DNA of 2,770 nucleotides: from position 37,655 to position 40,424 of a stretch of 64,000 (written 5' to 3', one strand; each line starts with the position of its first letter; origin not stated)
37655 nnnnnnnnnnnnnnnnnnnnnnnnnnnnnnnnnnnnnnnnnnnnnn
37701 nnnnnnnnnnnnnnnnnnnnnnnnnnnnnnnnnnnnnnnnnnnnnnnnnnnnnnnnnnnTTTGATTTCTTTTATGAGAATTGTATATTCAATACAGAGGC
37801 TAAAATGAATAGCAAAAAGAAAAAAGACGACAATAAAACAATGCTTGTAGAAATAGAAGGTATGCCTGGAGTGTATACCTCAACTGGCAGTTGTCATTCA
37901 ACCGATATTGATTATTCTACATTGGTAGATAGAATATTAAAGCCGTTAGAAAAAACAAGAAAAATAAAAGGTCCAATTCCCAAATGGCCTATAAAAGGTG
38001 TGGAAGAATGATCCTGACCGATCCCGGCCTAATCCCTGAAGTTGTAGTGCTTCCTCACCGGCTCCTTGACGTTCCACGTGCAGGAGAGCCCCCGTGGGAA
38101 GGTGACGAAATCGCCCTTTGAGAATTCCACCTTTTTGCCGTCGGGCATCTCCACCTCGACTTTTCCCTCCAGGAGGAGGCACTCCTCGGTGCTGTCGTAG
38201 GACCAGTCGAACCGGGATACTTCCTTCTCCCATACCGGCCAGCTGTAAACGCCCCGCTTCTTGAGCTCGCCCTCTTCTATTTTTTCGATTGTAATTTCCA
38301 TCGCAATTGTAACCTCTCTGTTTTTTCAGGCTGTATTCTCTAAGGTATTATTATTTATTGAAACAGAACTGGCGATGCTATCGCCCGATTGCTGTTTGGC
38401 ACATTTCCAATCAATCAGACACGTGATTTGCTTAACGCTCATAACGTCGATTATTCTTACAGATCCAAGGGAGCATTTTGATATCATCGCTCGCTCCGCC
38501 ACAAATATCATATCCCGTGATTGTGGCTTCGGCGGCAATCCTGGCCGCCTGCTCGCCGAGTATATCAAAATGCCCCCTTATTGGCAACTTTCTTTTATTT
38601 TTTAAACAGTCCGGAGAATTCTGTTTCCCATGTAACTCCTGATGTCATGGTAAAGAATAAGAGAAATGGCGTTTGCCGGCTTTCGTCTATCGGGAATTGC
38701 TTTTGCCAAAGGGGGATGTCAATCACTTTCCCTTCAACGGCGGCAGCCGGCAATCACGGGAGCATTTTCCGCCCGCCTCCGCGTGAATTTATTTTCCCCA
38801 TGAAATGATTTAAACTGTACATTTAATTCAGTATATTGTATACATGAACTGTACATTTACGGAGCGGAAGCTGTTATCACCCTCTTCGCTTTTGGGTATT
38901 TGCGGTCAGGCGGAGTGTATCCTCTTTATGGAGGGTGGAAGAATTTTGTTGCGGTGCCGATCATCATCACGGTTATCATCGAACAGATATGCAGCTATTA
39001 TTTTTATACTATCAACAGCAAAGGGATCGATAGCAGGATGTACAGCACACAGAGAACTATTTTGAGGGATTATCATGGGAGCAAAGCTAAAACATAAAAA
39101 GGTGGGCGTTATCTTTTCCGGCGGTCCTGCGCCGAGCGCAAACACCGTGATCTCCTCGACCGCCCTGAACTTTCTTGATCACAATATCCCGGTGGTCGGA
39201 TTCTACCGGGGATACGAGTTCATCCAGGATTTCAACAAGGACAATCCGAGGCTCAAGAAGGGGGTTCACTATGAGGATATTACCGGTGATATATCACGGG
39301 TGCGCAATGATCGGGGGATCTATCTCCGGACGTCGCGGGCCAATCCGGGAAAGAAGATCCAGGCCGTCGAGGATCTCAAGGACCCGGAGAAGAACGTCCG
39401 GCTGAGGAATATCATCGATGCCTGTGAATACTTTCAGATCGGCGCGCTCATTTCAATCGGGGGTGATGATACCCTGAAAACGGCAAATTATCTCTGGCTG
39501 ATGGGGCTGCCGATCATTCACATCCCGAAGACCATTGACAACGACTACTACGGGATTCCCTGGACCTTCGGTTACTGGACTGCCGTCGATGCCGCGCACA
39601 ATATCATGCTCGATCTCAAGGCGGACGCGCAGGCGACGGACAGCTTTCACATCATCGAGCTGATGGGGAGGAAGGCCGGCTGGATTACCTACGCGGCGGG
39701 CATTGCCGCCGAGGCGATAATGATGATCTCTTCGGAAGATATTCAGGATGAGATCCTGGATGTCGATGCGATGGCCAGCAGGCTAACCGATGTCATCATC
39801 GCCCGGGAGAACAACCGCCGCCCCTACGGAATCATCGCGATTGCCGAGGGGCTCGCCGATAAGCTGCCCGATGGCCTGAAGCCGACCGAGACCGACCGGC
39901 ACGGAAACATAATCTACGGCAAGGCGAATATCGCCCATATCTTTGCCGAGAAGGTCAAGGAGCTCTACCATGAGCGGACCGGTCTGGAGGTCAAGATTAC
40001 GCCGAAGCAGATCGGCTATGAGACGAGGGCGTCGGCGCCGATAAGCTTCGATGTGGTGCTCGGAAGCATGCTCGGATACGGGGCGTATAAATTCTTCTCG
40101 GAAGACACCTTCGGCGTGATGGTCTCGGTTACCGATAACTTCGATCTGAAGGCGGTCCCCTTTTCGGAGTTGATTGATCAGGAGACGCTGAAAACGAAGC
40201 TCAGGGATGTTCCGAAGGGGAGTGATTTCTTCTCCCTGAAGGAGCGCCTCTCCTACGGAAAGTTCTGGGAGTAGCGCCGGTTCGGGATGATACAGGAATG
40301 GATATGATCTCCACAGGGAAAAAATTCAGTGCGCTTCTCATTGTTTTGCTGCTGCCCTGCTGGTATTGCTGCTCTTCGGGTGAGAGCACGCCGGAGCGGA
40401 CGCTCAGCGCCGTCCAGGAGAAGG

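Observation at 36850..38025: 1.2-kb AT-rich islet encoding a 2TM + GAF-like protein and a 68-aa ORF, inserted between a lipoprotein gene and a cupin gene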

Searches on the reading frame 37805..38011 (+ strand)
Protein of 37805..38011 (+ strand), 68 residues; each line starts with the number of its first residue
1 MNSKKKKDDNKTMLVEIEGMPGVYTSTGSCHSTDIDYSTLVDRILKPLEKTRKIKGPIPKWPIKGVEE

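Call 4: search_protein_families(library=pfam, proteins=[window:37805-38011:+], max_evalue=1)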
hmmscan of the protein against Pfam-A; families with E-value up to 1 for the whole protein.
window:37805-38011:+ (68 aa): 0 families

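Call 5: search_protein_families(library=padloc, proteins=[window:37805-38011:+], max_evalue=10)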
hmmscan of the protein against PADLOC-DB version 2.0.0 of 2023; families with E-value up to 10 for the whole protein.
window:37805-38011:+ (68 aa): 0 families

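Call 6: search_protein_families(library=ncbifam, proteins=[window:37805-38011:+], max_evalue=10)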
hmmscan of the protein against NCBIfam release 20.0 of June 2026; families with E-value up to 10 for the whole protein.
window:37805-38011:+ (68 aa): 0 families

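Call 59: search_protein_families(library=pfam, alignment_id=A5, max_evalue=1)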
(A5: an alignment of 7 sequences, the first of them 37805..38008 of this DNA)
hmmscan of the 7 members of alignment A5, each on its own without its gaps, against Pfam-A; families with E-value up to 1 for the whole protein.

A. member 1, window:37805-38008:+ (68 aa): 0 families

B. families by the number of members that match (of 7 scanned): 0 families

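Call 60: search_protein_families(library=phrogs, proteins=[window:37805-38008:+], max_evalue=0.1)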
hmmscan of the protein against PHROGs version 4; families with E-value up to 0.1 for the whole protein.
window:37805-38008:+ (68 aa): 0 families

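Call 61: search_solved_structures(query=A5, max_evalue=10)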
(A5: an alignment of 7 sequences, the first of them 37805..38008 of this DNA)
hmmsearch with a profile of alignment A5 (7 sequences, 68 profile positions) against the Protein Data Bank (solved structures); distinct sequences matched with E-value up to 10: 3.
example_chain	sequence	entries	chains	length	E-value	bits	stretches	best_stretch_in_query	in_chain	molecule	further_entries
3kuf_A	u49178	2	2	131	0.17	15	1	15-55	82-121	Fragile X mental retardation syndrome-related protein 1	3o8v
3h8z_A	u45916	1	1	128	0.99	12.6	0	15-49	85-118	Fragile X mental retardation syndrome-related protein 2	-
1taw_A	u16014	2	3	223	1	12.6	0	29-59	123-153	TRYPSIN | Cationic trypsin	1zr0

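Call 73: find_homologous_proteins(query=A5, max_evalue=0.01)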
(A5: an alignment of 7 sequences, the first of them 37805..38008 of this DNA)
Query A5 (7 sequences) (68 aa, profile of the alignment): 12 proteins with E <= 0.01 among 217 candidates.
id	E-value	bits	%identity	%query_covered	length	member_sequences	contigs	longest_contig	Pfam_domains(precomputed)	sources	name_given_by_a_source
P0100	3.1e-20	90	-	-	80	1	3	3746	-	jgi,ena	-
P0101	7.5e-20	88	35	79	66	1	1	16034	-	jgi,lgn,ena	-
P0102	1.5e-19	87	-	-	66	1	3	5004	-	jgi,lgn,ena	-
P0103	2.5e-19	87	100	100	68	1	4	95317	-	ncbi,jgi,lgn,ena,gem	-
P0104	2.4e-15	74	32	75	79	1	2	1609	-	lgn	-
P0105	2.0e-14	71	-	-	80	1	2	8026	-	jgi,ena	-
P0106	7.8e-14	69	28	26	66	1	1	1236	-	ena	-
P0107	9.2e-14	69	27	76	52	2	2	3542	-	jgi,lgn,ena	jgi:hypothetical protein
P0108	1.6e-12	65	20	85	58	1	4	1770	-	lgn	-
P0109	3.1e-11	61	-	-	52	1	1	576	-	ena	-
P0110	1.8e-9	55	50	12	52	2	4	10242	-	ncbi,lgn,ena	-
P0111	4.4e-8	51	36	16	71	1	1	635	-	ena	-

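Call 75: find_encoding_contigs(protein=P0110, flank=10000, max_places=4)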
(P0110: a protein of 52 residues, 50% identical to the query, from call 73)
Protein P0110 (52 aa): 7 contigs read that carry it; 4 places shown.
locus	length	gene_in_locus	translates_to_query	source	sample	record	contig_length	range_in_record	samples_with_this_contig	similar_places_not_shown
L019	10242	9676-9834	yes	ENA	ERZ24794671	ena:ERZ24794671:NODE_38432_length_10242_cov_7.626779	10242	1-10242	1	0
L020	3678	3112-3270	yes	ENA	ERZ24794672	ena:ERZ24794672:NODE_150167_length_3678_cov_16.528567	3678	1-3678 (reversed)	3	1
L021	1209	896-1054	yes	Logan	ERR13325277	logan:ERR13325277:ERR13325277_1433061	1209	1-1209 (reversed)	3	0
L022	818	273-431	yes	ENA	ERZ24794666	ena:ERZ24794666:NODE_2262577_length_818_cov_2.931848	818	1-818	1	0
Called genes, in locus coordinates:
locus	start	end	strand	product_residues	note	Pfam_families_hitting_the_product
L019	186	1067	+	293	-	-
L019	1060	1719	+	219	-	-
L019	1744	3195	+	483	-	PF00005:ABC_tran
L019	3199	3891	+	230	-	-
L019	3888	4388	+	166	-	PF07155:ECF-ribofla_trS, PF12822:ECF_trnsprt (weak)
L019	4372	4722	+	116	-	-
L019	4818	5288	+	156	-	-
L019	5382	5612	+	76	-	-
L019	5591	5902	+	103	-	-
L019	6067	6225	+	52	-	-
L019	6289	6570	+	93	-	PF09954:DUF2188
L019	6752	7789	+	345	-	-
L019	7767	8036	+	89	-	-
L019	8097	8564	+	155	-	-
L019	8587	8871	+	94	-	PF01844:HNH, PF13395:HNH_4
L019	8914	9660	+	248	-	-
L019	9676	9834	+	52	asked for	-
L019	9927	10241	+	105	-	?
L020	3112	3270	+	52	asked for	-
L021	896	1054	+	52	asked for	-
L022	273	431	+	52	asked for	-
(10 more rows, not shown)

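Call 76: find_encoding_contigs(protein=P0105, flank=10000, max_places=3)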
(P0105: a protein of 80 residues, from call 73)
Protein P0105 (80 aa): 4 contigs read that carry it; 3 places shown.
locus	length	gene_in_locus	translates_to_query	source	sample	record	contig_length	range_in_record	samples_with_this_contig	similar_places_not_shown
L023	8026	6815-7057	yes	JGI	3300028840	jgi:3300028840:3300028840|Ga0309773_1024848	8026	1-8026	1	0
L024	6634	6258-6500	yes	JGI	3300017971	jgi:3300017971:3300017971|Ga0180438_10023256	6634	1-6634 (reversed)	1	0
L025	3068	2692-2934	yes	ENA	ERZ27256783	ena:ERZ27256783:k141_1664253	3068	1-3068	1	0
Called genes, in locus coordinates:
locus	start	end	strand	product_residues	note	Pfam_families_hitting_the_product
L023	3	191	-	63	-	?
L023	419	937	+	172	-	PF09719:C_GCAxxG_C_C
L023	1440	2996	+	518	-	-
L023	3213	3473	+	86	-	PF01582:TIR (weak), PF13676:TIR_2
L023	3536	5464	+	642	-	PF18911:PKD_4, PF00801:PKD, PF22352:K319L-like_PKD (faint), PF00801:PKD, PF18911:PKD_4, PF01476:LysM, PF00801:PKD, PF18911:PKD_4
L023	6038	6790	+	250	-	-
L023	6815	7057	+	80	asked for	-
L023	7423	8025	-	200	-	?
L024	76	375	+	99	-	PF09719:C_GCAxxG_C_C (weak)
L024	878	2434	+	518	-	-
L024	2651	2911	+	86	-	PF01582:TIR (weak), PF13676:TIR_2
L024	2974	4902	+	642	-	PF18911:PKD_4, PF00801:PKD, PF22352:K319L-like_PKD (faint), PF00801:PKD, PF18911:PKD_4, PF01476:LysM, PF00801:PKD, PF18911:PKD_4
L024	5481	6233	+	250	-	-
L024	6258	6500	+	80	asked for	-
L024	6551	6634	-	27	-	?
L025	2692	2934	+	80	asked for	-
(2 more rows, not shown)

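Call 78: search_protein_families(library=phrogs, proteins=[L019:186-1064:+, L019:1060-1716:+, L019:4818-5285:+, L019:5591-5899:+, L019:6289-6567:+, L019:6752-7786:+, L019:7767-8033:+, L019:8097-8561:+, L019:8587-8868:+, L019:9927-10241:+], max_evalue=0.01)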
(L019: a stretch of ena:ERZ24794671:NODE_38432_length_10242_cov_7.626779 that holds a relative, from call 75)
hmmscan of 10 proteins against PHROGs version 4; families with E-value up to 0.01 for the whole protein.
L019:186-1064:+ (293 aa): 0 families

L019:1060-1716:+ (219 aa): 1 family
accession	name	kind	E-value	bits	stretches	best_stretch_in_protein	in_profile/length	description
phrog_6298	-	unknown function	0.0013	19.6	1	39-111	8-81/97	-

L019:4818-5285:+ (156 aa): 0 families

L019:5591-5899:+ (103 aa): 3 families
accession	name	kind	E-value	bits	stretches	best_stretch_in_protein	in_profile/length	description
phrog_6050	-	DNA, RNA and nucleotide metabolism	0.0019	18.1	1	58-81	329-352/402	HNH endonuclease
phrog_2118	-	DNA, RNA and nucleotide metabolism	0.0077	16.8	1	54-77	189-212/301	HNH endonuclease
phrog_1035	-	DNA, RNA and nucleotide metabolism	0.0078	17.1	1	43-81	169-205/271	endonuclease VII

L019:6289-6567:+ (93 aa): 2 families
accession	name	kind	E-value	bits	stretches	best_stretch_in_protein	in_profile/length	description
phrog_3220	-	unknown function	2.8e-12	47.7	1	15-90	2-74/74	-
phrog_22338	-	unknown function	3.2e-06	28.3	1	12-89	131-206/207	-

L019:6752-7786:+ (345 aa): 0 families

L019:7767-8033:+ (89 aa): 0 families

L019:8097-8561:+ (155 aa): 0 families

L019:8587-8868:+ (94 aa): 17 families
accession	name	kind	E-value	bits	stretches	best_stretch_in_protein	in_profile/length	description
phrog_338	-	DNA, RNA and nucleotide metabolism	2.3e-09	38.1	1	37-91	212-264/340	HNH endonuclease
phrog_1035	-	DNA, RNA and nucleotide metabolism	4.6e-09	37.5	1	28-92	155-216/271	endonuclease VII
phrog_6050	-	DNA, RNA and nucleotide metabolism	1.3e-06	28.5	1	37-90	316-361/402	HNH endonuclease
phrog_1271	-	DNA, RNA and nucleotide metabolism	1.2e-05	25.9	1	29-92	263-321/361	HNH endonuclease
phrog_8660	-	DNA, RNA and nucleotide metabolism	1.6e-05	26.1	1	34-90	126-180/196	HNH endonuclease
phrog_9508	-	DNA, RNA and nucleotide metabolism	2.2e-05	25.5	1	37-91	25-76/171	HNH endonuclease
phrog_9645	-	DNA, RNA and nucleotide metabolism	8.7e-05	23.3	1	55-91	38-74/168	HNH endonuclease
phrog_8828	-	DNA, RNA and nucleotide metabolism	0.00018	22.5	1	35-87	67-119/205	HNH endonuclease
phrog_2118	-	DNA, RNA and nucleotide metabolism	0.0002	22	1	51-77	185-212/301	HNH endonuclease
phrog_5718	-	DNA, RNA and nucleotide metabolism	0.0002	21.5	1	33-89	129-176/394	HNH endonuclease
phrog_2214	-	DNA, RNA and nucleotide metabolism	0.00024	21.3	1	33-89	194-239/429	HNH endonuclease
phrog_7785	-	DNA, RNA and nucleotide metabolism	0.00064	20.7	1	56-89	81-114/147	HNH endonuclease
phrog_333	-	DNA, RNA and nucleotide metabolism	0.00094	20.4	1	53-78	45-70/138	HNH endonuclease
phrog_5104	-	unknown function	0.0027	18.3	1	53-89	156-200/228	-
phrog_17283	-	DNA, RNA and nucleotide metabolism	0.0061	17.8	1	58-89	11-43/71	HNH endonuclease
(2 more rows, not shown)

L019:9927-10241:+ (105 aa): 1 family
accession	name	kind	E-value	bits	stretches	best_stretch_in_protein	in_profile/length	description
phrog_12481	-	unknown function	0.002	19.6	0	47-92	57-103/134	-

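Call 81: predict_structure(alignment_id=A7)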
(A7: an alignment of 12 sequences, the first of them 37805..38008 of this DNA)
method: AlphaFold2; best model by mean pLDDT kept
length: 68 residues; sequences in the alignment: 12
mean_pLDDT: 62.4   pTM: 0.23
mean pLDDT of the five models: 62.4, 61.2, 61.1, 60.7, 48.2
residues with pLDDT >= 90: 0; 70-90: 15; 50-70: 45; < 50: 8
segments of 3 or more residues with pLDDT < 50: 1-7
pLDDT, mean of each block of 10 residues (from residue 1): 49 75 67 63 62 61 60
secondary structure, 60 per line:
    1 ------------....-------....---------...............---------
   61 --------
elements in order: E13-16 E24-27 H37-51

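Call 100: search_protein_families(library=pfam, proteins=[L019:6752-7786:+, L019:8097-8561:+], max_evalue=0.001)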
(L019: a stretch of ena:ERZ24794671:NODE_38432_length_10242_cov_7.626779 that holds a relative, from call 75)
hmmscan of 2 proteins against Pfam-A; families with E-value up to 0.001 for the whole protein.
L019:6752-7786:+ (345 aa): 0 families

L019:8097-8561:+ (155 aa): 0 families

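Call 101: search_protein_families(library=padloc, proteins=[L019:6752-7786:+, L019:8097-8561:+, L019:8587-8868:+, L023:1440-2993:+], max_evalue=0.001)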
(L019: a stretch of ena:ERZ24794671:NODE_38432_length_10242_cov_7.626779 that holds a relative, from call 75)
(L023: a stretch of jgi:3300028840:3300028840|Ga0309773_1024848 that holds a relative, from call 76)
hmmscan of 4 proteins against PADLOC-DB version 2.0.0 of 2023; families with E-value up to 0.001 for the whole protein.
L019:6752-7786:+ (345 aa): 1 family
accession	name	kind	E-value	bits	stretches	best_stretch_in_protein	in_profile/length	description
PDLC00912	TGT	-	0.00049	17.3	1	102-203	26-122/280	TGT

L019:8097-8561:+ (155 aa): 0 families

L019:8587-8868:+ (94 aa): 4 families
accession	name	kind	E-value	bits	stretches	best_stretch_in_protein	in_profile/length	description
PDLC01256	Cas9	-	7.8e-07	26.3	1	38-91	517-564/711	"CAS-II-A,CAS-II-B,CAS-II-C; effector__SPE"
PDLC00973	Cas9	-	8e-07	25.9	1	38-92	610-661/830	CRISPR subtype II RNA-guided endonuclease Cas9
PDLC01460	Cas9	-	2.1e-05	20.9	1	54-92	516-553/901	"CAS-II-A,CAS-II-B,CAS-II-C; effector__SPE"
PDLC00975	Cas9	-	5.7e-05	19.5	1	55-92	616-653/1120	Cas9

L023:1440-2993:+ (518 aa): 0 families

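Call 114: search_solved_structures(query=A7, max_evalue=10)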
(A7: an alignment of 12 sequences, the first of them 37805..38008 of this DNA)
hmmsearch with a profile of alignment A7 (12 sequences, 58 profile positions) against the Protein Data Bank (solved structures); distinct sequences matched with E-value up to 10: 2.
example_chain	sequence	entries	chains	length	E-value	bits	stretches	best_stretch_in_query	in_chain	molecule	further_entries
7mx5_A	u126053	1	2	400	1.3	12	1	10-30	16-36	Tol-Pal system protein TolB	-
4y4n_A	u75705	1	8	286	1.7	11.7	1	8-24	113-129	Putative ribose 1,5-bisphosphate isomerase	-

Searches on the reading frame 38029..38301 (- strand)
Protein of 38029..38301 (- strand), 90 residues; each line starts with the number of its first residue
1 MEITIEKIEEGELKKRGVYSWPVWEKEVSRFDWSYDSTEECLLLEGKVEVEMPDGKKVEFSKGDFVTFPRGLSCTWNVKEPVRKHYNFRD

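Call 4: search_protein_families(library=pfam, proteins=[window:38029-38301:-], max_evalue=1)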
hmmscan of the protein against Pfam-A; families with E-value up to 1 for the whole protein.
window:38029-38301:- (90 aa): 7 families
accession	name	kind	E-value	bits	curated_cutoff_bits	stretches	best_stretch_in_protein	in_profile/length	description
PF05899.18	Cupin_3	-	3.6e-26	91.1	23.5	1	14-86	2-74/74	EutQ-like cupin domain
PF07883.17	Cupin_2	-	1.5e-05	25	27.2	1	39-72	20-52/70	Cupin domain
PF06249.18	EutQ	-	0.0002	21.6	21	1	25-84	83-141/152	Ethanolamine utilisation protein EutQ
PF25562.1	CNBH_CNNM2_C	-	0.05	13.6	27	1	41-68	77-103/172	Metal transporter CNNM2-like, C-terminal CNBH domain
PF12852.13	Cupin_6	-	0.089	13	26.7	1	40-73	37-71/183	Cupin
PF09360.15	zf-CDGSH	-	0.21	12.3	29.5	1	42-66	4-29/48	Iron-binding zinc finger CDGSH type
PF23062.1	CUB_M02D8_5_3rd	-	0.27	11.6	32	0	49-85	6-44/114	M02D8_5-like, third CUB domain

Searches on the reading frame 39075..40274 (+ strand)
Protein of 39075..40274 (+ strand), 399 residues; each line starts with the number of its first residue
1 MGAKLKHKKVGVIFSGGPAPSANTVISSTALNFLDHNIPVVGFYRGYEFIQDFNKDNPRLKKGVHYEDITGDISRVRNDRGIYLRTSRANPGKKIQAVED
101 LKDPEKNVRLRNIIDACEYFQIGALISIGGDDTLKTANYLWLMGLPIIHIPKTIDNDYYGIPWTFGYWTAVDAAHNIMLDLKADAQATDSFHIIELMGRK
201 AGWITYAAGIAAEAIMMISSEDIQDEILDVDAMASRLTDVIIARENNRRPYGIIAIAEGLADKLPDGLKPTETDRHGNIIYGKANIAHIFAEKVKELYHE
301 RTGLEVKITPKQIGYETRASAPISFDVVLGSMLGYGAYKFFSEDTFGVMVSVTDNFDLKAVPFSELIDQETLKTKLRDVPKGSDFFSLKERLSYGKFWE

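Call 4: search_protein_families(library=pfam, proteins=[window:39075-40274:+], max_evalue=1)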
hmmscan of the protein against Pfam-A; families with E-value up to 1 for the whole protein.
window:39075-40274:+ (399 aa): 1 family
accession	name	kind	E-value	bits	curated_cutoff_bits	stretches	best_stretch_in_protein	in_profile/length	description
PF00365.25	PFK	-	2.1e-50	172.1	30.9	1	9-340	1-276/277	Phosphofructokinase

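Call 79: list_cluster_members(proteins=[P0001, P0103, P0110, window:39075-40271:+, window:38029-38298:-])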
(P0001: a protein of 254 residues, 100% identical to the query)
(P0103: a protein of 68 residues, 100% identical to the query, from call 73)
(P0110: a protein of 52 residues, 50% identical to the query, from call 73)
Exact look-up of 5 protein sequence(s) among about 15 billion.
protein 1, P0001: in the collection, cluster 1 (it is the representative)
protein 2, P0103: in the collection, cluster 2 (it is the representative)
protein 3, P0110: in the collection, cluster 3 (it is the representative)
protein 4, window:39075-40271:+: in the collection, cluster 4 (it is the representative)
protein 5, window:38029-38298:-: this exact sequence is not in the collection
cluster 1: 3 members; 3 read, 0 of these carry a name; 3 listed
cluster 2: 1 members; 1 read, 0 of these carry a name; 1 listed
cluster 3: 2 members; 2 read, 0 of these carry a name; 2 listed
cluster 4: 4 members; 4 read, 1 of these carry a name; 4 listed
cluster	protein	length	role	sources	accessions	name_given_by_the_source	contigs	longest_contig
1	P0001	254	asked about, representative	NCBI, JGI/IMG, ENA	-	-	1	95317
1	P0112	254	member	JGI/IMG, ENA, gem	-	-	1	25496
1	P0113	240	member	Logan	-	-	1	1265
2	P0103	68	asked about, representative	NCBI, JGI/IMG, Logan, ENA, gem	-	-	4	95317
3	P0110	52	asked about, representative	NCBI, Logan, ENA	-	-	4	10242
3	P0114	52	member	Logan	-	-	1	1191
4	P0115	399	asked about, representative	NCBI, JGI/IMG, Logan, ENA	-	-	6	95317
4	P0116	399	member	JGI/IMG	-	6-phosphofructokinase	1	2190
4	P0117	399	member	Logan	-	-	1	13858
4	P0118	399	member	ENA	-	-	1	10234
